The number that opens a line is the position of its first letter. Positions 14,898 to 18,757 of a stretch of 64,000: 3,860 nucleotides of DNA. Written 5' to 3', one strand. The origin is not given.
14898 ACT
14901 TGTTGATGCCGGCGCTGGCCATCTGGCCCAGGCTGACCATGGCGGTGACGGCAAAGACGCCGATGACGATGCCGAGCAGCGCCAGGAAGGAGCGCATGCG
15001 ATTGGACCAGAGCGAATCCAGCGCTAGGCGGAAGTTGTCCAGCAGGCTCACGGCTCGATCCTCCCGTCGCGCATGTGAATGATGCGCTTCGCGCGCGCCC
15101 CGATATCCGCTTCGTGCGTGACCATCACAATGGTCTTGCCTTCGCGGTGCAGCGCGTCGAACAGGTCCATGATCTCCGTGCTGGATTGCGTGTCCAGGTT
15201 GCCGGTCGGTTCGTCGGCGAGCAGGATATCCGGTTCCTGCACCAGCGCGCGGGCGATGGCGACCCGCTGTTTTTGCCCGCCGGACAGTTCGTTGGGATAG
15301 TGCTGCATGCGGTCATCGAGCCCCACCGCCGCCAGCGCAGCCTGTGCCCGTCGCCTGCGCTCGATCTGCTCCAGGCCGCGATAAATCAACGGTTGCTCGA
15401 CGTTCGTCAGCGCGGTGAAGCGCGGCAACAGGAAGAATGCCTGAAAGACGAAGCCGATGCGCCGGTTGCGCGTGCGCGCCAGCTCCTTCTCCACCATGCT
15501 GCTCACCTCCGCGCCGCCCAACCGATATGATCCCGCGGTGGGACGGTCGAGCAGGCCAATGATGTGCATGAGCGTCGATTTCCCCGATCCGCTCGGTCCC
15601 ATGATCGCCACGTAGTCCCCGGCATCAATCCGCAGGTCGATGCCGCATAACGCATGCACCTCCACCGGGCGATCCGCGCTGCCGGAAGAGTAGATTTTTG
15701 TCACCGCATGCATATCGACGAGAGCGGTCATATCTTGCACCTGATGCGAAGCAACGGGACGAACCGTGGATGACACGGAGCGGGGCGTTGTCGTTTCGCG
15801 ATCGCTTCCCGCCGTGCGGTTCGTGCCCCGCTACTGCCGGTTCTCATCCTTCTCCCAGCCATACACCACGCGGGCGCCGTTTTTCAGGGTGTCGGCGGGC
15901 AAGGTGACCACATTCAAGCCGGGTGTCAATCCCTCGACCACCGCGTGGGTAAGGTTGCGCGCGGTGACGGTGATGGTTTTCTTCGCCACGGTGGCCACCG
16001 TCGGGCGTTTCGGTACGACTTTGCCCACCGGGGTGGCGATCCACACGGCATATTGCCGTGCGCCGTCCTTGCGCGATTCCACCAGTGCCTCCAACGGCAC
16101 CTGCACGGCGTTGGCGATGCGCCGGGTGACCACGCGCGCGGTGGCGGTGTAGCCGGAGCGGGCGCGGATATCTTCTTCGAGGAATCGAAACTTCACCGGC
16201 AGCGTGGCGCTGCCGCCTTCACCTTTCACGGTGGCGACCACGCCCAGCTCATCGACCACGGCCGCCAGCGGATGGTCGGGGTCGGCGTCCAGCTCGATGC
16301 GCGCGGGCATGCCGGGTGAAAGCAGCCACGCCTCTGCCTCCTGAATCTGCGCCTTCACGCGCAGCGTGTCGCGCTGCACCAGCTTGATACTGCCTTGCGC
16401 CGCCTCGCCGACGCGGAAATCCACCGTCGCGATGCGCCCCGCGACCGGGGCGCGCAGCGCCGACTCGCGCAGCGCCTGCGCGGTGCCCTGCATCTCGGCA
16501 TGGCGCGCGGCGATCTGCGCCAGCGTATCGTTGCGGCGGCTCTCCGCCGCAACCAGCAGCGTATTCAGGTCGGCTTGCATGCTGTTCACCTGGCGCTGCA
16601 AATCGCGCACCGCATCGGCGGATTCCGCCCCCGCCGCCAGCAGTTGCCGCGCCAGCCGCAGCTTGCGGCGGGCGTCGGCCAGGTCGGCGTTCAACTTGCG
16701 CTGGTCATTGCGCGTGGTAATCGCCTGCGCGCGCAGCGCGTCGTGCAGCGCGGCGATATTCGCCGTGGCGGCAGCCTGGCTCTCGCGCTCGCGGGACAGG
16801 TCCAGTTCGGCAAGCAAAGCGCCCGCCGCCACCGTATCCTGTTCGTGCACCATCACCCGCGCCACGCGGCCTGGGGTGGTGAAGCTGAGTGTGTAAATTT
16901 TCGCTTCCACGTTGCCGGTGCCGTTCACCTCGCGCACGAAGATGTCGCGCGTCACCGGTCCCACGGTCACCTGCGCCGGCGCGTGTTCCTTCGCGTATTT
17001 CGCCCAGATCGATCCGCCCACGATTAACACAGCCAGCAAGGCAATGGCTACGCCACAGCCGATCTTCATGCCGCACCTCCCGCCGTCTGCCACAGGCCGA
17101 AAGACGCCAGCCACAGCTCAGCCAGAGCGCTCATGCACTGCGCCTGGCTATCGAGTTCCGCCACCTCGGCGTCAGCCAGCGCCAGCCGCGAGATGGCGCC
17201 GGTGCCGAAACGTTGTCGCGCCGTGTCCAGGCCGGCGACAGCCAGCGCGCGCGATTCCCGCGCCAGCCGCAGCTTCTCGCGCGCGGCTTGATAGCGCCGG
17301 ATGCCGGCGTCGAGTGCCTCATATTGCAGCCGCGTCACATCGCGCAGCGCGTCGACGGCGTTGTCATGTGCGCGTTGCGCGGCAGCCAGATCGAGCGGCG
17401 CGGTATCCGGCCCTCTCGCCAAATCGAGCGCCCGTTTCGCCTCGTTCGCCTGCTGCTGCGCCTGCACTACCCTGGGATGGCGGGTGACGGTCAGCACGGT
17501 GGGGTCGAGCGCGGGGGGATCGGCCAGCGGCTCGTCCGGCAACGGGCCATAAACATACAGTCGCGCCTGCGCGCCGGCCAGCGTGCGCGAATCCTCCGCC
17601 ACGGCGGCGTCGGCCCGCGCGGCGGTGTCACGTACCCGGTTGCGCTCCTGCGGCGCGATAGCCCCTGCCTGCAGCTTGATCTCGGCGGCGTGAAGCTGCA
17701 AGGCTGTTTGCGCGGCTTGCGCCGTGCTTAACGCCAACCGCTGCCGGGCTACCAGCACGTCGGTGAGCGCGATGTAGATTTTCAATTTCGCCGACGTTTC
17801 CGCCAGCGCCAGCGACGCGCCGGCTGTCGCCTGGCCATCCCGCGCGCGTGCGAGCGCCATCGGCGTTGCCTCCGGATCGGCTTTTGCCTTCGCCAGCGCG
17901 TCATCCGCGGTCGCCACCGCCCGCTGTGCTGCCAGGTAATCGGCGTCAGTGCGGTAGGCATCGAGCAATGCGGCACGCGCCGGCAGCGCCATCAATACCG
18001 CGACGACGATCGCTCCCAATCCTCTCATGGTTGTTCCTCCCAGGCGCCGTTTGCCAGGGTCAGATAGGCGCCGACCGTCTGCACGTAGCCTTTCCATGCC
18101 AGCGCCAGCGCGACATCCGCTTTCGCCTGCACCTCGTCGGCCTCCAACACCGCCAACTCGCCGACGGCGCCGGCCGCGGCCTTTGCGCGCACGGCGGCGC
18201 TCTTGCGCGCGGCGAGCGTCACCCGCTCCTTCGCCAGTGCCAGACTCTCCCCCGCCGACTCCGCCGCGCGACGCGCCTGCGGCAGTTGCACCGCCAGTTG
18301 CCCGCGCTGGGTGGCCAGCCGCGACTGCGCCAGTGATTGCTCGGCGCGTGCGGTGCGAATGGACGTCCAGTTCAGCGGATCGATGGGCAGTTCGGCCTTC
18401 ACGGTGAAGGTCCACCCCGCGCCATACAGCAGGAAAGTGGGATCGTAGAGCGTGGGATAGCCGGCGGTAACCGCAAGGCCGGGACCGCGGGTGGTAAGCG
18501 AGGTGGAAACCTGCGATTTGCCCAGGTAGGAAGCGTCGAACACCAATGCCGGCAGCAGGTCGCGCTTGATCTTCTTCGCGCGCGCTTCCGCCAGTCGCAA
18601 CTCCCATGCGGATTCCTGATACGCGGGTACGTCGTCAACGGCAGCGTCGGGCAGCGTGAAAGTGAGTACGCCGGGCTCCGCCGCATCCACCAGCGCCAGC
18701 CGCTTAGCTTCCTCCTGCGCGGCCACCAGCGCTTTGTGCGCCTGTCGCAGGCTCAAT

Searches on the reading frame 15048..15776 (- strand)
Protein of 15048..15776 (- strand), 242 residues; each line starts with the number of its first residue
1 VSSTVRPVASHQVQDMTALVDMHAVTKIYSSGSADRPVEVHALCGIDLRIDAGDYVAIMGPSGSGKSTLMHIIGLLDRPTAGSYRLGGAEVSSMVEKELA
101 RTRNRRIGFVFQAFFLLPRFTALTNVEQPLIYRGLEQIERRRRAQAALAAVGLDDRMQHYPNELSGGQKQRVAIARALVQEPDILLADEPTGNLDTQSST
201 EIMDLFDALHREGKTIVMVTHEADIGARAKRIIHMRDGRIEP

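Call 26: search_protein_families(library=pfam, proteins=[window:15048-15776:-])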
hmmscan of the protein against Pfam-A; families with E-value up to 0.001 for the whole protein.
window:15048-15776:- (242 aa): 4 families
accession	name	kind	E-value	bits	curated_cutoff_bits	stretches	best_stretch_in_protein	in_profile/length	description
PF00005.33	ABC_tran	-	1.3e-33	116.9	25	1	45-191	3-136/137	ABC transporter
PF13304.12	AAA_21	-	4.4e-08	34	27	0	161-221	235-298/304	AAA domain, putative AbiEii toxin, Type IV TA system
PF02463.25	SMC_N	-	2.5e-05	24.2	40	0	55-236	26-212/220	RecF/RecN/SMC N terminal domain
PF13555.12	AAA_29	-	0.00022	21.3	27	1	48-70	17-39/61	P-loop containing region of AAA domain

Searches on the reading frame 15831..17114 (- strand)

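Call 27: search_protein_families(library=pfam, proteins=[window:15831-17114:-])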
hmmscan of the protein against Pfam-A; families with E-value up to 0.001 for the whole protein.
window:15831-17114:- (427 aa): 2 families
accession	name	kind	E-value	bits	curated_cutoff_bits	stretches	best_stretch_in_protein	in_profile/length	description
PF16576.10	HlyD_D23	-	3.4e-08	33.5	30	1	70-289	16-183/214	Barrel-sandwich domain of CusB or HlyD membrane-fusion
PF13437.12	HlyD_3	-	5.9e-08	33.8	22.2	1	220-314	2-96/106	HlyD family secretion protein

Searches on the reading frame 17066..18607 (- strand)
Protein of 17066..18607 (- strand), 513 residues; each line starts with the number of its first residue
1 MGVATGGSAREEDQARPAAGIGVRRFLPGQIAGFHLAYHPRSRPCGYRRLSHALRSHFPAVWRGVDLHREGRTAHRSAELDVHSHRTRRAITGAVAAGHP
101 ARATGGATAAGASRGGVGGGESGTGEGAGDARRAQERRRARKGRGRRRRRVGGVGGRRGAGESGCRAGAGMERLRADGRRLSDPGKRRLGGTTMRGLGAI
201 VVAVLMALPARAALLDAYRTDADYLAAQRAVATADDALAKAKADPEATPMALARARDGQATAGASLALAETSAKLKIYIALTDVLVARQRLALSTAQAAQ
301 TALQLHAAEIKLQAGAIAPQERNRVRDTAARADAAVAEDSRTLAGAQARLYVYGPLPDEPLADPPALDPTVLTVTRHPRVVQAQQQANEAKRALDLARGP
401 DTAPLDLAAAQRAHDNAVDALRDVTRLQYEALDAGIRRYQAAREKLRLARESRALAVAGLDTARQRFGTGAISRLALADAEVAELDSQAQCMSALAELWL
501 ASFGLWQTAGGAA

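Call 27: search_protein_families(library=pfam, proteins=[window:17066-18607:-])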
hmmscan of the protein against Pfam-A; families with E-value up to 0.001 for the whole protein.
window:17066-18607:- (513 aa): 1 family
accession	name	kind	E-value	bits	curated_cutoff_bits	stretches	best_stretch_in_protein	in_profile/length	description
PF02321.23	OEP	-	0.00046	20.5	22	1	409-505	86-182/187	Outer membrane efflux protein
